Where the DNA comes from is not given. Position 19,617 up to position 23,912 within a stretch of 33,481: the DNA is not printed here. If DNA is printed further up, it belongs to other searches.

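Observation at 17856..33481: Seven-gene surface/ABC operon of largely unknown function: GH20, CBM-fused giant binding protein, tailed permeases, RCC1/NHL double propeller, Yip1 and a DUF5696-like giant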

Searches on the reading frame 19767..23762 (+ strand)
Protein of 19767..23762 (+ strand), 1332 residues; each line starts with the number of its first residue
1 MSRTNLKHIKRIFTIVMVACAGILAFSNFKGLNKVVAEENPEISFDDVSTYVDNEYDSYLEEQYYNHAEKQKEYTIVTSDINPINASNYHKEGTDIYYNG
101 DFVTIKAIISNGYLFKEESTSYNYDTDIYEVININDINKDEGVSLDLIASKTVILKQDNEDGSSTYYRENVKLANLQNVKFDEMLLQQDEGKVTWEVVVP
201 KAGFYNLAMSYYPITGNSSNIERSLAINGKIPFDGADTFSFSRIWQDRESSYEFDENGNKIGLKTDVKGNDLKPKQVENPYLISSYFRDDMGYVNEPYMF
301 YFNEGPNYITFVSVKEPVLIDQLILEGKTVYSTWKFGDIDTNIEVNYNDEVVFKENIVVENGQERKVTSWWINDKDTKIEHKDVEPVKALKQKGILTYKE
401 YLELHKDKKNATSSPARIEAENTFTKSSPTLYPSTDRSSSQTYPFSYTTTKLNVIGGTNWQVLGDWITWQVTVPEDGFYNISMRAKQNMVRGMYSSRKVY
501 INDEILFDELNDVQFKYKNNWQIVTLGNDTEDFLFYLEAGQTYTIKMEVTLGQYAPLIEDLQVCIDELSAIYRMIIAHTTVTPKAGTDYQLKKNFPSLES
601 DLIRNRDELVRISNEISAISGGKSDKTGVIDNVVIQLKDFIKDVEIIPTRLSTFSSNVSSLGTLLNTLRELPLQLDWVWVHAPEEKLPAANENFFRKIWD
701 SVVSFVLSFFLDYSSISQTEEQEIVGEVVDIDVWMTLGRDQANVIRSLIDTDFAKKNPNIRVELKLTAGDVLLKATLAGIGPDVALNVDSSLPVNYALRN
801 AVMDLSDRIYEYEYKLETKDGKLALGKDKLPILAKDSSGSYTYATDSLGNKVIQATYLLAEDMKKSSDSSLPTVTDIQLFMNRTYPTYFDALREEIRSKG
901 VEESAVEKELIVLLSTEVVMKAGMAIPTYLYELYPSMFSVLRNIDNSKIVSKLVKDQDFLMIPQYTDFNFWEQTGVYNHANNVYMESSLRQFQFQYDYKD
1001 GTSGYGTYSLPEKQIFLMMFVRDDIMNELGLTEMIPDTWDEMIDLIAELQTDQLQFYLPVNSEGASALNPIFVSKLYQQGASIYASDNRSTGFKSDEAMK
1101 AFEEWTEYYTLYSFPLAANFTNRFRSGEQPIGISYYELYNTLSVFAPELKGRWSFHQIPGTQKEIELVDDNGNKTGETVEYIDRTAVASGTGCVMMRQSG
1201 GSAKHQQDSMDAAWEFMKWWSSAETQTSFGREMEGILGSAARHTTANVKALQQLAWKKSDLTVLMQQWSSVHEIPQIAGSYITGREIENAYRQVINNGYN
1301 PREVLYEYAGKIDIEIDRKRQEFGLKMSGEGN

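Call 5: search_protein_families(library=pfam, proteins=[window:19767-23762:+], max_evalue=0.01)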
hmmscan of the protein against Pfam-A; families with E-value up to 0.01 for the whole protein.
window:19767-23762:+ (1332 aa): 3 families
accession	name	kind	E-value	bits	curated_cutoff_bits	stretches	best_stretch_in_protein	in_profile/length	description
PF13416.11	SBP_bac_8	-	1.7e-07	31.8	27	1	996-1231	72-254/279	Bacterial extracellular solute-binding protein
PF16990.11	CBM_35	-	0.0019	18.9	28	0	186-212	31-57/121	Carbohydrate binding module (family 35)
PF25275.1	Golvesin_C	-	0.0051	17.3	31.6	0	465-546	41-112/132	Golvesin C-terminal domain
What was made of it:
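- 19767..23765 (+): Giant membrane-anchored binding protein: two CBM35-like beta-sandwiches, a helical bundle and a CUT1-type SBP (cassette gene 1). SBP_bac_8 on residues 996-1231, and a sub-threshold CBM_35 hit (call 5).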

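Call 21: search_protein_families(library=ncbifam, proteins=[window:19767-23762:+], max_evalue=0.001)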
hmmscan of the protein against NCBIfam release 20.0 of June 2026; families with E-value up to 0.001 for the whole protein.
window:19767-23762:+ (1332 aa): 0 families

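Call 42: search_solved_structures(query=A3, max_evalue=1)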
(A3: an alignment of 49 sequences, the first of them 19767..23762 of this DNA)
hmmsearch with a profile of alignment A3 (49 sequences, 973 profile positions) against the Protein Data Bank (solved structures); distinct sequences matched with E-value up to 1: 123 (the best 60 are shown).
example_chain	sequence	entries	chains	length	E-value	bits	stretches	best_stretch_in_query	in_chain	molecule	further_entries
5ysb_A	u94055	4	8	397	7.2e-28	100.1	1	567-873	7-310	Lin1841 protein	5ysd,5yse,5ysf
5ci5_A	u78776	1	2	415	8.5e-21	76.7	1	568-872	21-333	Extracellular solute-binding protein family 1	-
7x0i_A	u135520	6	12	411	1.9e-13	52.4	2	597-771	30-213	CbpB | CpbB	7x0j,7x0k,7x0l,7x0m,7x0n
6h0h_A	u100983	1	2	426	1.9e-13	52.4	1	586-860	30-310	Probable solute binding protein of ABC transporter system for sugars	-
6q5g_A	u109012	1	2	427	1.9e-13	52.4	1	586-860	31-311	Sugar ABC transporter substrate-binding protein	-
3uor_A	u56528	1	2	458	2e-13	52.3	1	568-870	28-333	ABC transporter sugar binding protein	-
5f7v_A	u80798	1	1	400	3e-13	51.7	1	583-771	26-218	Lmo0181 protein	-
4qrz_A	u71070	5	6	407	4.3e-12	47.9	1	588-771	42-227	ABC-TYPE SUGAR TRANSPORTER | ABC transporter, substrate binding protein (Sugar)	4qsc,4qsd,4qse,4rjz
2hfb_A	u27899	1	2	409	6.7e-12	47.2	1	582-720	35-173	Sugar ABC transporter, sugar-binding protein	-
6pql_A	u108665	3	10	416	8.9e-12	46.9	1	587-714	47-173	ABC transporter sugar-binding protein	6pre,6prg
2heu_A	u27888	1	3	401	1e-11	46.6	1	590-720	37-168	Sugar ABC transporter, sugar-binding protein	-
2hq0_A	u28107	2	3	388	1.1e-11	46.6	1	590-721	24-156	Sugar ABC transporter, sugar-binding protein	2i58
9xf5_A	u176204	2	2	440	2.8e-11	45.2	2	570-715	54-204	ABC transporter substrate-binding protein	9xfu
6hur_A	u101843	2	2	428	3.9e-11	44.7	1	622-863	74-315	ABC transporter substrate-binding protein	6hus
4r9f_A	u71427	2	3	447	1.2e-10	43.1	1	609-715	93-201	MBP1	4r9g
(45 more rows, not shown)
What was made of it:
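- On CUT1-type (carbohydrate uptake) ABC importer: The orthologue profile hits CUT1 SBP structures: 5ysb at 7e-28 and 5ci5 at 8.5e-21 (call 42).
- Giant SBP (call 42).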
